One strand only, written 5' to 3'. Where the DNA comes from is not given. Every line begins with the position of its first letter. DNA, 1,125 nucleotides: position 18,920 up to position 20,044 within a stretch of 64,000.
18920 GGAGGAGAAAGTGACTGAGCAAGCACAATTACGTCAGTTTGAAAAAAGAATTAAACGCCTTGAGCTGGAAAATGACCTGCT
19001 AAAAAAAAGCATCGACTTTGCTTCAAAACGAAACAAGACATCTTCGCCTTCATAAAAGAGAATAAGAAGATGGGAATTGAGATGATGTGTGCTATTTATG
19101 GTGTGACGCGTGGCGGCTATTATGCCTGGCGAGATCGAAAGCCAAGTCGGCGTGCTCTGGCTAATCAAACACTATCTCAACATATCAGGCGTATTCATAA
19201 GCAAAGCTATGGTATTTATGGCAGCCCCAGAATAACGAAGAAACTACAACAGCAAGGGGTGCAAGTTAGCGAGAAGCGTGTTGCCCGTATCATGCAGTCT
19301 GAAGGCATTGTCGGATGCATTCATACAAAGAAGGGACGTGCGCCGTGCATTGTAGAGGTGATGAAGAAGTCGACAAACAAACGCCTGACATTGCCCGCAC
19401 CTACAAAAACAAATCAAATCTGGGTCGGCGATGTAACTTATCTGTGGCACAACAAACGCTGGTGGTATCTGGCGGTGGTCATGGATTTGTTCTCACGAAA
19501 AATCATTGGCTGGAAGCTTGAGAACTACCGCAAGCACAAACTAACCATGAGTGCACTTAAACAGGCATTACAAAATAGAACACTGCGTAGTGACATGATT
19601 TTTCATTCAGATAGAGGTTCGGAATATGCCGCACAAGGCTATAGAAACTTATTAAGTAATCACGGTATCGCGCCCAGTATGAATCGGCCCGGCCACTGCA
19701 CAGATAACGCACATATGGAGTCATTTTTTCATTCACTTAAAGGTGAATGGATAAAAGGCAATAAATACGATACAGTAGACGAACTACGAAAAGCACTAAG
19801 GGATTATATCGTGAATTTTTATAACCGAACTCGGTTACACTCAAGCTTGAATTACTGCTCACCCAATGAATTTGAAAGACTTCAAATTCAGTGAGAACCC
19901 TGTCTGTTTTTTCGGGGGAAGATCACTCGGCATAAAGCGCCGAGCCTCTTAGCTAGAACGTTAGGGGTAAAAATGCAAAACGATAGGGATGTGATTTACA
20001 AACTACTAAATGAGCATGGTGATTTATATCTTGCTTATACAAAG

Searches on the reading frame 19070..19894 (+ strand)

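Call 81: search_protein_families(library=pfam, proteins=[window:19070-19894:+], max_evalue=0.00001)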
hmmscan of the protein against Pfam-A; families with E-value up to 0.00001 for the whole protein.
window:19070-19894:+ (274 aa): 4 families
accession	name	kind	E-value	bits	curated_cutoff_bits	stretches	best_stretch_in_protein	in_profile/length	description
PF00665.32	rve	-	1.4e-26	93.1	32.6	1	112-210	2-102/102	Integrase core domain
PF13276.12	HTH_21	-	5.9e-18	65.3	28.1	1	32-87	3-59/60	HTH-like domain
PF13683.12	rve_3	-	9.1e-16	57.8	26.5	1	198-265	1-67/67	Integrase core domain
PF13333.12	rve_2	-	9.8e-15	54.9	22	1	217-269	1-52/56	Integrase core domain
